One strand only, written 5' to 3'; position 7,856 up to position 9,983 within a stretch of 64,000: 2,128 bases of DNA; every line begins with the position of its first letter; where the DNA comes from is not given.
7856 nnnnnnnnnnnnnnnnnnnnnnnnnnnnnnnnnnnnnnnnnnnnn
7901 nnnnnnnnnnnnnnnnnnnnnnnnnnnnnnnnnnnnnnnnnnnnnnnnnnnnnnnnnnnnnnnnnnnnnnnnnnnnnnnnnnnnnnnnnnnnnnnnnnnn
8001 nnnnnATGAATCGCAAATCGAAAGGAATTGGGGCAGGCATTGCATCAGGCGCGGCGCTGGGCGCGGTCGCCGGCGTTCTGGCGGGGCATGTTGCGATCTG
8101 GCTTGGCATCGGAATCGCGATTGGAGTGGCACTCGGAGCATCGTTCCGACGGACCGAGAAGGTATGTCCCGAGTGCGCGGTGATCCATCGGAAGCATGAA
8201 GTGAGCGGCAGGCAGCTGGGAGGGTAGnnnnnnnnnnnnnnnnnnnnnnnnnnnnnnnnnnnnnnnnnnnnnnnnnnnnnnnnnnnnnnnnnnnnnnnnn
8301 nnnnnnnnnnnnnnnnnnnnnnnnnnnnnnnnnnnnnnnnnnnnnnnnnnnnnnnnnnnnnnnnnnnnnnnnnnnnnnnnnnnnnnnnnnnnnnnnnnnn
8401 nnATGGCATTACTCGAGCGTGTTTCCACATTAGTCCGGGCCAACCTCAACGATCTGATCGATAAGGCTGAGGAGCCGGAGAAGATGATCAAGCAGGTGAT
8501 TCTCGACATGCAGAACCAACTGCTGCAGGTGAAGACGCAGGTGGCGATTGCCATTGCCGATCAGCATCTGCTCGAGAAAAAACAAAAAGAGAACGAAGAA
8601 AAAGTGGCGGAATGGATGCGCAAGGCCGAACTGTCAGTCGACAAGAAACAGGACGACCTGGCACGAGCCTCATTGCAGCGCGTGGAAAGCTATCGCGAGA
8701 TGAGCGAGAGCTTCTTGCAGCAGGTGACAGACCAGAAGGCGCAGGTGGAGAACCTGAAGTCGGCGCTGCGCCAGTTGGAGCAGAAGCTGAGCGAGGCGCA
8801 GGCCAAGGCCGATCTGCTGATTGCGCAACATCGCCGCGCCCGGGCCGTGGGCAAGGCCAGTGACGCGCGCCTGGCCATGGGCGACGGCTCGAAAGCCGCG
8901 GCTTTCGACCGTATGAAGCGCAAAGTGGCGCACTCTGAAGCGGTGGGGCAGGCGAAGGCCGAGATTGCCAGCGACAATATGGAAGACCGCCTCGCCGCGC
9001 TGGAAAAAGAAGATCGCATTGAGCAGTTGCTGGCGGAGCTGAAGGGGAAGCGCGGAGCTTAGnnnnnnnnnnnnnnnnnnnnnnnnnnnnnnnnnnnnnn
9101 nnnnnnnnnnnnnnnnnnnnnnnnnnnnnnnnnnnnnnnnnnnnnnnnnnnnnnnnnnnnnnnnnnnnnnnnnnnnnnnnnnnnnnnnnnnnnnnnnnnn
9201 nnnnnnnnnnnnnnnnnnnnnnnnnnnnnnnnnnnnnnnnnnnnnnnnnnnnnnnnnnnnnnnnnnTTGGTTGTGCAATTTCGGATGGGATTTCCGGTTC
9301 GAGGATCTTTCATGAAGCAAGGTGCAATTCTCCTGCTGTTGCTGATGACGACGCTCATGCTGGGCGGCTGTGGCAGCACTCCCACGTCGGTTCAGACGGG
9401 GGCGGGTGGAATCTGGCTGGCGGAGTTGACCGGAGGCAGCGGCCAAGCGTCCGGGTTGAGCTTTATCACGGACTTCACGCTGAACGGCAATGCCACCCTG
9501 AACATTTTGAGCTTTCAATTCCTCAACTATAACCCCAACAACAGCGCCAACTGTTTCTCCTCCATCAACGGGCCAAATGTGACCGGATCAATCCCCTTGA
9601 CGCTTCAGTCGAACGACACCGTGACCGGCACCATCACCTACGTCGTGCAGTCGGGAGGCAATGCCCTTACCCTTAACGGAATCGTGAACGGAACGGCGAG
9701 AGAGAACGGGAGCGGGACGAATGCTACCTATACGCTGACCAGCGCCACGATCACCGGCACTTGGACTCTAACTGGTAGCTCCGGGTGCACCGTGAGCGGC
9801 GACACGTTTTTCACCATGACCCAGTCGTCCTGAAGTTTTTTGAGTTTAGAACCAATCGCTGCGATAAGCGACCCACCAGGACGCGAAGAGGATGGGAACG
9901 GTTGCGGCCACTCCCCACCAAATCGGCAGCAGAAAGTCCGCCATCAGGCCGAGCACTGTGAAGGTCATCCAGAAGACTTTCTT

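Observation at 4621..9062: XRE-NfeD-DUF1648-flotillin-GlyZip-PspA: a six-gene co-directional membrane-stress island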

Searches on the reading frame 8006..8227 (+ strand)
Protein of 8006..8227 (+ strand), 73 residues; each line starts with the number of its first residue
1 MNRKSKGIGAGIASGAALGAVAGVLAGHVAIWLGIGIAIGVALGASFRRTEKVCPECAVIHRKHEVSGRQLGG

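Call 3: search_protein_families(library=pfam, proteins=[window:8006-8227:+], max_evalue=0.1)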
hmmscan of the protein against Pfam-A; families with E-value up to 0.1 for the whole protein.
window:8006-8227:+ (73 aa): 3 families
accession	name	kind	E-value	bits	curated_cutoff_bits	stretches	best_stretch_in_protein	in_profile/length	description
PF11981.13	DUF3482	-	0.027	14.3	29.2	1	8-50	151-191/293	Domain of unknown function (DUF3482)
PF21276.3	ZNF512_C2HC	-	0.06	13.5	27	1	51-63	13-25/38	Zinc finger protein 512, C2HC zinc finger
PF01769.21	MgtE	-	0.064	14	27.6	1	7-43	36-77/125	Divalent cation transporter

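Call 4: search_protein_families(library=ncbifam, proteins=[window:8006-8227:+], max_evalue=0.1)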
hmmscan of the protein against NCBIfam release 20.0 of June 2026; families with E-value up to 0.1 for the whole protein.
window:8006-8227:+ (73 aa): 1 family
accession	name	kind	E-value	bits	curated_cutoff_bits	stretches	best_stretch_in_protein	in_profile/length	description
NF038224.1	OmpA_like_CmpA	equivalog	0.021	14.4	300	1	10-48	39-77/233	C-OmpA-like family protein CmpA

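Call 53: find_homologous_proteins(query=window:8006-8227:+, max_evalue=0.001)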
Query window:8006-8227:+ (73 aa): 206 proteins with E <= 0.001 among 257 candidates; the best 120 are listed.
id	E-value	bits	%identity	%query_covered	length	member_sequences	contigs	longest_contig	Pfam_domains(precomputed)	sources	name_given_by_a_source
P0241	3.7e-37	143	99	100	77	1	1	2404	PF26273.1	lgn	-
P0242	1.0e-28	116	98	81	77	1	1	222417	PF26273.1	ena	-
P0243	2.1e-28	115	81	99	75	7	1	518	PF26273.1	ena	-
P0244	2.6e-28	115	80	97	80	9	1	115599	PF26273.1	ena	-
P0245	5.4e-28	114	81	100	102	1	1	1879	PF26273.1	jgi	jgi:hypothetical protein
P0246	7.2e-28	113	78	99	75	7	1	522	PF26273.1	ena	-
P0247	9.9e-28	113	80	97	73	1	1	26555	PF26273.1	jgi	jgi:uncharacterized membrane protein YgaE (UPF0421/DUF939 family)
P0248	1.0e-27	113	79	97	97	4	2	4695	PF26273.1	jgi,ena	jgi:hypothetical protein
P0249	2.8e-27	112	79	97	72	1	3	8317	PF26273.1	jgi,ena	jgi:predicted lysophospholipase L1 biosynthesis ABC-type transport system permease subunit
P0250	3.7e-27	111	76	97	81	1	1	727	PF26273.1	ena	-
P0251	1.2e-26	110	79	97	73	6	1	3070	PF26273.1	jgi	jgi:uncharacterized membrane protein YgaE (UPF0421/DUF939 family)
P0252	1.3e-26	110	76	97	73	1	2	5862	PF26273.1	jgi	jgi:hypothetical protein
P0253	1.3e-26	109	76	97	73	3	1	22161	PF26273.1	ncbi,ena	-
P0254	1.5e-26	109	77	97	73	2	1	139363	PF26273.1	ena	-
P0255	1.6e-26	109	74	63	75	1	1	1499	PF26273.1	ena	-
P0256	1.7e-26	109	77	97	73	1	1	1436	PF26273.1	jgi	-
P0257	2.0e-26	109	79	97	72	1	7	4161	PF26273.1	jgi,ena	jgi:uncharacterized membrane protein YoaK (UPF0700 family)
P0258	2.0e-26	109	78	100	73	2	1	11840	PF26273.1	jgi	jgi:uncharacterized membrane protein YgaE (UPF0421/DUF939 family)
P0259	2.1e-26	109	76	97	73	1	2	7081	PF26273.1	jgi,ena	jgi:hypothetical protein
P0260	2.1e-26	109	77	60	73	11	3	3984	PF26273.1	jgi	jgi:uncharacterized membrane protein YgaE (UPF0421/DUF939 family)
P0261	2.7e-26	108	77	100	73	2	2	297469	PF26273.1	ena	-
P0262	4.0e-26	108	78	100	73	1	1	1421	PF26273.1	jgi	jgi:uncharacterized membrane protein YgaE (UPF0421/DUF939 family)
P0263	4.7e-26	108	76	97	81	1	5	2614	PF26273.1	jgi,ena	-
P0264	5.1e-26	108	77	100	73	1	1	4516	PF26273.1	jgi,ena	-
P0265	6.4e-26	107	77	97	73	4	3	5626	PF26273.1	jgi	jgi:hypothetical protein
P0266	6.7e-26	107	75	100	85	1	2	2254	PF26273.1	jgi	jgi:hypothetical protein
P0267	6.7e-26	107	77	97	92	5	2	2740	PF13441.13,PF26273.1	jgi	jgi:hypothetical protein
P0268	7.7e-26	107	75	99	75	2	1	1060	PF26273.1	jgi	jgi:uncharacterized membrane protein YgaE (UPF0421/DUF939 family)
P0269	1.1e-25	107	79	90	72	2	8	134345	PF26273.1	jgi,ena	jgi:uncharacterized membrane protein YoaK (UPF0700 family)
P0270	1.3e-25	106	77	60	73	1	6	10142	PF26273.1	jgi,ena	jgi:hypothetical protein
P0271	1.4e-25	106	76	97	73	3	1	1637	PF26273.1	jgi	jgi:hypothetical protein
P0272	1.5e-25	106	73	97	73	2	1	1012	PF26273.1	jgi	jgi:hypothetical protein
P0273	1.5e-25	106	76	97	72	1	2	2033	PF26273.1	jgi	-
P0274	1.5e-25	106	75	100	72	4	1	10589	PF26273.1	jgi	jgi:hypothetical protein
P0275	1.9e-25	106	76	97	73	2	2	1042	PF26273.1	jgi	-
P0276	2.1e-25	106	75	100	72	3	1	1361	PF26273.1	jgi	jgi:type IV secretory pathway TrbD component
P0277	2.2e-25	106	75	97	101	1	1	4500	PF26273.1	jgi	jgi:hypothetical protein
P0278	2.4e-25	105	77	97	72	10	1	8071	PF26273.1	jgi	jgi:hypothetical protein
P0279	2.5e-25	105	77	96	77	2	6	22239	PF26273.1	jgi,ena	-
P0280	2.5e-25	105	73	97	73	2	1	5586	PF26273.1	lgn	-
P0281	2.7e-25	105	73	97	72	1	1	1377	PF26273.1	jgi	jgi:uncharacterized membrane protein YgaE (UPF0421/DUF939 family)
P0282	3.1e-25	105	76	97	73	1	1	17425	PF26273.1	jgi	jgi:uncharacterized membrane protein YoaK (UPF0700 family)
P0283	3.1e-25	105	76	97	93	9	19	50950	PF26273.1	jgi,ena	jgi:hypothetical protein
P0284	3.4e-25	105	75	95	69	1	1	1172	PF26273.1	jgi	jgi:hypothetical protein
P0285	4.0e-25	105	76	97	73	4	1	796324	PF26273.1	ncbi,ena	-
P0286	4.5e-25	105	77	100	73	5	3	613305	PF26273.1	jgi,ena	jgi:hypothetical protein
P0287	4.7e-25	105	76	97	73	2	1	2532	PF26273.1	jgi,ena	-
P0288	6.0e-25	104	76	93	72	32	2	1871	PF26273.1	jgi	jgi:hypothetical protein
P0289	6.7e-25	104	77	95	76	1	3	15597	PF26273.1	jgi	jgi:uncharacterized membrane protein YoaK (UPF0700 family)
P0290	7.4e-25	104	75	100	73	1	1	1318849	PF26273.1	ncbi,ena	-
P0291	7.5e-25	104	75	100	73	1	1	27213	PF26273.1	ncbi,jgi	jgi:uncharacterized membrane protein YgaE (UPF0421/DUF939 family)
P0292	7.7e-25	104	70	60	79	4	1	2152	PF26273.1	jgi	jgi:uncharacterized membrane protein YgaE (UPF0421/DUF939 family)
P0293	9.0e-25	104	77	95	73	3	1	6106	PF26273.1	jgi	jgi:uncharacterized membrane protein YoaK (UPF0700 family)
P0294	1.1e-24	103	73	60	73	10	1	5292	PF26273.1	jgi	-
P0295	1.1e-24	103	73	100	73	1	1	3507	PF26273.1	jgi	jgi:hypothetical protein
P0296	1.1e-24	103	73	97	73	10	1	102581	PF26273.1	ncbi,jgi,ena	jgi:hypothetical protein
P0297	1.2e-24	103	74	96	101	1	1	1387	PF26273.1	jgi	-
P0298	1.3e-24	103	75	97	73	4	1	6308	PF26273.1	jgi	jgi:hypothetical protein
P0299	1.3e-24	103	73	97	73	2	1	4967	PF26273.1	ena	-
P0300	1.5e-24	103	70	97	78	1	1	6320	PF26273.1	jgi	jgi:uncharacterized membrane protein YoaK (UPF0700 family)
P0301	1.6e-24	103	74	100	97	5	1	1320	PF26273.1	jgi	jgi:hypothetical protein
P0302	2.1e-24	102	73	100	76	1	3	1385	PF26273.1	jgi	jgi:hypothetical protein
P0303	2.2e-24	102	72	97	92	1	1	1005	PF13441.13,PF26273.1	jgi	-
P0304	2.2e-24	102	75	97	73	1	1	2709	PF26273.1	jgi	jgi:hypothetical protein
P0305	2.3e-24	102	74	96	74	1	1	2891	PF26273.1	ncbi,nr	ncbi:MAG TPA: hypothetical protein VND65_17910 [Candidatus Binatia bacterium]|nr:hypothetical protei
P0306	2.6e-24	102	76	97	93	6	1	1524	PF26273.1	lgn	-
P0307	2.7e-24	102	75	97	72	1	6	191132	PF26273.1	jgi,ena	jgi:hypothetical protein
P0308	2.9e-24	102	74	100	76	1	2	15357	PF26273.1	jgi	jgi:hypothetical protein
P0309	3.0e-24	102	75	93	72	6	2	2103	PF26273.1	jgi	jgi:hypothetical protein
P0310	3.0e-24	102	76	97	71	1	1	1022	PF26273.1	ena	-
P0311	3.1e-24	102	73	60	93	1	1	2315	PF26273.1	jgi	jgi:hypothetical protein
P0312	3.7e-24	102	77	89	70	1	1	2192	PF26273.1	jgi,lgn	jgi:uncharacterized membrane protein YoaK (UPF0700 family)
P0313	3.8e-24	102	73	97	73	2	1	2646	PF26273.1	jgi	jgi:hypothetical protein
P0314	4.7e-24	101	70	97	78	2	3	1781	PF26273.1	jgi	jgi:uncharacterized membrane protein YgaE (UPF0421/DUF939 family)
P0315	5.2e-24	101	72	97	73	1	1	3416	PF26273.1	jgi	jgi:hypothetical protein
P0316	5.2e-24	101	77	95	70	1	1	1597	PF26273.1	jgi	-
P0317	5.8e-24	101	73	100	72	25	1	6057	PF26273.1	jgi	jgi:hypothetical protein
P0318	6.1e-24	101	73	97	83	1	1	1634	PF26273.1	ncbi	-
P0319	6.3e-24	101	73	97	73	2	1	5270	PF26273.1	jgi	jgi:hypothetical protein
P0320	6.6e-24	101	73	97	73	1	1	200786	PF26273.1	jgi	jgi:uncharacterized membrane protein YgaE (UPF0421/DUF939 family)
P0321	7.5e-24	101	82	52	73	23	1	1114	PF26273.1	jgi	jgi:hypothetical protein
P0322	7.6e-24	101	75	97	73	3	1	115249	PF26273.1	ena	-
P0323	8.1e-24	101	73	60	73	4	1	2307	PF26273.1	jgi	jgi:uncharacterized membrane protein YgaE (UPF0421/DUF939 family)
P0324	8.7e-24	101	75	95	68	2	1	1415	PF26273.1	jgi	-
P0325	8.9e-24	100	70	97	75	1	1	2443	PF26273.1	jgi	jgi:predicted lysophospholipase L1 biosynthesis ABC-type transport system permease subunit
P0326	9.1e-24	100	76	93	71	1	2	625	PF26273.1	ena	-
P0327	9.5e-24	100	73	92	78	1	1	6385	PF26273.1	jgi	jgi:hypothetical protein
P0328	1.1e-23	100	72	99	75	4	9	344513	PF26273.1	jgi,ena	jgi:uncharacterized membrane protein YgaE (UPF0421/DUF939 family)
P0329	1.2e-23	100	72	88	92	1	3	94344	PF26273.1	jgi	jgi:hypothetical protein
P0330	1.3e-23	100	73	56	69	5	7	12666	PF26273.1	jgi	jgi:hypothetical protein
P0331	1.3e-23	100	70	100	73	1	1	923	PF26273.1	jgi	jgi:hypothetical protein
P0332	1.6e-23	100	72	97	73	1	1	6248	PF26273.1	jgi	jgi:hypothetical protein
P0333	1.9e-23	99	89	75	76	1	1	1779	PF26273.1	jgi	jgi:hypothetical protein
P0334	2.3e-23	99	75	89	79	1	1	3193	PF26273.1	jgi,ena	-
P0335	2.3e-23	99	73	97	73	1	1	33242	PF26273.1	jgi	jgi:hypothetical protein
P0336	2.4e-23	99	73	96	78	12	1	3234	PF26273.1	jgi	jgi:uncharacterized membrane protein YgaE (UPF0421/DUF939 family)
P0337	2.5e-23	99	84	85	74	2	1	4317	PF13441.13,PF26273.1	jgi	jgi:uncharacterized membrane protein YgaE (UPF0421/DUF939 family)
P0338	3.8e-23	98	72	93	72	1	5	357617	PF26273.1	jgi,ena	jgi:hypothetical protein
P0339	3.8e-23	98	72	93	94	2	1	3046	PF26273.1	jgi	jgi:predicted MFS family arabinose efflux permease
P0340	3.9e-23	98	73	88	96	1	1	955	PF26273.1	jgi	-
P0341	4.4e-23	98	75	86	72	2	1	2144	PF26273.1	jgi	jgi:hypothetical protein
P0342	7.7e-23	98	68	96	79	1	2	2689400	PF26273.1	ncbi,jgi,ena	-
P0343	7.7e-23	98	73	60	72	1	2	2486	PF26273.1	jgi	jgi:RsiW-degrading membrane proteinase PrsW (M82 family)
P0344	8.9e-23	97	71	100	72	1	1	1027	PF26273.1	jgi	-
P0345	9.5e-23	97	73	97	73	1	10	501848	PF26273.1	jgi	jgi:hypothetical protein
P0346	9.9e-23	97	76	92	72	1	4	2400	PF26273.1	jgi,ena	-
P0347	1.2e-22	97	74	90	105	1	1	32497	PF26273.1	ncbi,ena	-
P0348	1.2e-22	97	73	60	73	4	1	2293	PF26273.1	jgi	jgi:hypothetical protein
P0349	1.4e-22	97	68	97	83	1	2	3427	PF26273.1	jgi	-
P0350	1.4e-22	97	73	60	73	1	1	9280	PF26273.1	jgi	jgi:hypothetical protein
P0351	1.6e-22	97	77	89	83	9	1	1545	PF26273.1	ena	-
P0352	1.8e-22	96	71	89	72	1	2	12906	PF26273.1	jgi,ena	jgi:hypothetical protein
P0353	1.8e-22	96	73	97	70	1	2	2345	PF26273.1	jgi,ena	-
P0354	2.5e-22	96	77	88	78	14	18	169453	PF26273.1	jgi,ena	jgi:hypothetical protein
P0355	2.5e-22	96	71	99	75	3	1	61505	PF26273.1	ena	-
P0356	2.9e-22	96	74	90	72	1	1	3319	PF26273.1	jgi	jgi:predicted RNA-binding Zn-ribbon protein involved in translation (DUF1610 family)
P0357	4.7e-22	95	74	89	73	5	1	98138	PF26273.1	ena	-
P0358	6.0e-22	95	76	96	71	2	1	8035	PF26273.1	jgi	-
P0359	6.2e-22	95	67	97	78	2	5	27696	PF26273.1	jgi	jgi:hypothetical protein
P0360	6.6e-22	95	69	92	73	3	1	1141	PF26273.1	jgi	jgi:hypothetical protein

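Call 54: find_encoding_contigs(protein=P0342, flank=6000, max_places=2)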
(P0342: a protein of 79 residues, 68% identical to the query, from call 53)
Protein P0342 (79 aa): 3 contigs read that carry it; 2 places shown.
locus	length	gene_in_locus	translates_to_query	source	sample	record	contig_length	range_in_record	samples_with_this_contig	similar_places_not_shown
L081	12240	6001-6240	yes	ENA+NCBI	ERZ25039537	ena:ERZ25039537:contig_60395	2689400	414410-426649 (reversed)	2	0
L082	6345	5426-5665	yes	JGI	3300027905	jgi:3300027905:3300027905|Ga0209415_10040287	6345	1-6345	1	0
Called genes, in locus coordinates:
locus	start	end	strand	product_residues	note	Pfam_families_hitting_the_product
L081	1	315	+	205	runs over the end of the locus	-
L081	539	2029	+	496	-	PF04134:DCC1-like, PF19583:ODP (faint), PF00753:Lactamase_B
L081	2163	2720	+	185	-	-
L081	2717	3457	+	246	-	PF25842:NfeD_TM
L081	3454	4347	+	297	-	PF07853:DUF1648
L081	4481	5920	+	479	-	PF01145:Band_7, PF15975:Flot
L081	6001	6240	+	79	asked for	PF26273:Gly_zipper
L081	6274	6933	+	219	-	PF04012:PspA_IM30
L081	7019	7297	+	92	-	-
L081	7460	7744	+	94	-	PF01402:RHH_1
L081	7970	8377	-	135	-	PF01850:PIN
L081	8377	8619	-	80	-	PF04014:MazE_antitoxin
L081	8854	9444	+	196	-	-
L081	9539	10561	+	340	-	PF04613:LpxD, PF25084:LbH_EIF2B (weak), PF14602:Hexapep_2 (faint), PF00132:Hexapep, PF25087:GMPPB_C (weak)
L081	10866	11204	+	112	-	-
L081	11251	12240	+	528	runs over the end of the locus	PF20154:LNT_N, PF00795:CN_hydrolase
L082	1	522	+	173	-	?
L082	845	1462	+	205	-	-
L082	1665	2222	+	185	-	-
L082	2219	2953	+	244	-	PF25842:NfeD_TM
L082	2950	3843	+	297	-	PF07853:DUF1648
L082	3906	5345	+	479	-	PF01145:Band_7, PF15975:Flot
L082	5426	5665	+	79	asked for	PF26273:Gly_zipper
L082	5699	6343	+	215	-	?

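Call 72: predict_structure(alignment_id=A5)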
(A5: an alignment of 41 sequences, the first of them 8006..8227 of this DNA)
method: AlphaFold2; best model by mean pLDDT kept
length: 73 residues; sequences in the alignment: 41
mean_pLDDT: 70.8   pTM: 0.33
mean pLDDT of the five models: 70.8, 70.5, 68.7, 66.9, 66.7
residues with pLDDT >= 90: 3; 70-90: 33; 50-70: 34; < 50: 3
segments of 3 or more residues with pLDDT < 50: none
pLDDT, mean of each block of 10 residues (from residue 1): 56 76 82 89 74 63 63 50
secondary structure, 60 per line:
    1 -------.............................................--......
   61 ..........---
elements in order: H8-52 H55-70

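Call 78: search_protein_families(library=padloc, proteins=[window:8006-8227:+], max_evalue=0.01)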
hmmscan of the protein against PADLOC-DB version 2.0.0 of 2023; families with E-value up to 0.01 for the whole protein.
window:8006-8227:+ (73 aa): 0 families

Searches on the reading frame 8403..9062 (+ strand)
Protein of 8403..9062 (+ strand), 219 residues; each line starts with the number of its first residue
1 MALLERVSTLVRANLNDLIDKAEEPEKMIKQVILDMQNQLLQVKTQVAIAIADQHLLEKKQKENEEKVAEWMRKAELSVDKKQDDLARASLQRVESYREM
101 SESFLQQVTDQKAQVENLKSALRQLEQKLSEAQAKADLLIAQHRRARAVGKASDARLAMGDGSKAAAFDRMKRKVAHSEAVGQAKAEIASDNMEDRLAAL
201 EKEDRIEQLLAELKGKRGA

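Call 3: search_protein_families(library=pfam, proteins=[window:8403-9062:+], max_evalue=0.1)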
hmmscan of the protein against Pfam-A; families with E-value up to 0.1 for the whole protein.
window:8403-9062:+ (219 aa): 3 families
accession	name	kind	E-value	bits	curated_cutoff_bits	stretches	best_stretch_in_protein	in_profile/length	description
PF04012.17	PspA_IM30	-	9.6e-38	130.4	33.9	1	3-217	2-218/220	PspA/IM30 family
PF09230.16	DFF40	-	0.0047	17.1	25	1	43-137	15-107/225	DNA fragmentation factor 40 kDa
PF22554.1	Chap-C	-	0.068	14.3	27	1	48-104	28-84/91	TY-Chap C-terminal domain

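Call 4: search_protein_families(library=ncbifam, proteins=[window:8403-9062:+], max_evalue=0.1)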
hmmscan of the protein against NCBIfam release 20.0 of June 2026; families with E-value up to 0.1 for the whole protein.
window:8403-9062:+ (219 aa): 4 families
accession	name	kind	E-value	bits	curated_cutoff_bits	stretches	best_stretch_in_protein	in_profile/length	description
TIGR02977.1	phageshock_pspA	equivalog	9e-38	130.2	242.95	1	1-216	1-216/219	phage shock protein PspA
NF007974.0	PRK10698.1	equivalog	4.5e-27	95.2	336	1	1-216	1-216/222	phage shock protein PspA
NF045984.1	StressProtLiaH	equivalog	1.8e-12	47.4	380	1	4-215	3-213/225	stress responsive protein LiaH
NF047664.1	LIMLP_16025_fam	subfamily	0.058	13.4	140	0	83-141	2-61/80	LIMLP_16025 family protein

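Call 78: search_protein_families(library=padloc, proteins=[window:8403-9062:+], max_evalue=0.01)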
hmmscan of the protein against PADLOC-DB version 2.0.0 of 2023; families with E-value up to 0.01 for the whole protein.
window:8403-9062:+ (219 aa): 0 families

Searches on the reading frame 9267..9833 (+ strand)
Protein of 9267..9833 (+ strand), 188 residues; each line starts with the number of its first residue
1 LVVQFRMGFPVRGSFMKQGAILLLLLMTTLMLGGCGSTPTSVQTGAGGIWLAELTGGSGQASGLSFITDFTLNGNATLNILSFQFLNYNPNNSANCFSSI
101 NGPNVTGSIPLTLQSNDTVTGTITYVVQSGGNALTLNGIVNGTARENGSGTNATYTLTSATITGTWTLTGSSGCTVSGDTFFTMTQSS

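Call 3: search_protein_families(library=pfam, proteins=[window:9267-9833:+], max_evalue=0.1)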
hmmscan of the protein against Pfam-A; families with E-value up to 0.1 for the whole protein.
window:9267-9833:+ (188 aa): 1 family
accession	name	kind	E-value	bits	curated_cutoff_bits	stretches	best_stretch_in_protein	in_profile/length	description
PF13627.12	LptM_cons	-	0.088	13.1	27.3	0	22-36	1-15/23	LPS-assembly lipoprotein LptM, conserved region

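Call 4: search_protein_families(library=ncbifam, proteins=[window:9267-9833:+], max_evalue=0.1)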
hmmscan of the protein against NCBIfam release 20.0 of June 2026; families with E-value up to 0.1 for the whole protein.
window:9267-9833:+ (188 aa): 2 families
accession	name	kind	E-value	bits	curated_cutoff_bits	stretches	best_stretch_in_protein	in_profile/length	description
NF053527.1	lipo_Cory_WKLS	subfamily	0.03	14.2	105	0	113-176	92-153/166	WKL family lipoprotein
NF047408.1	SA0632_fam_LP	equivalog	0.051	13.2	70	1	21-36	4-19/68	SA0632 family lipoprotein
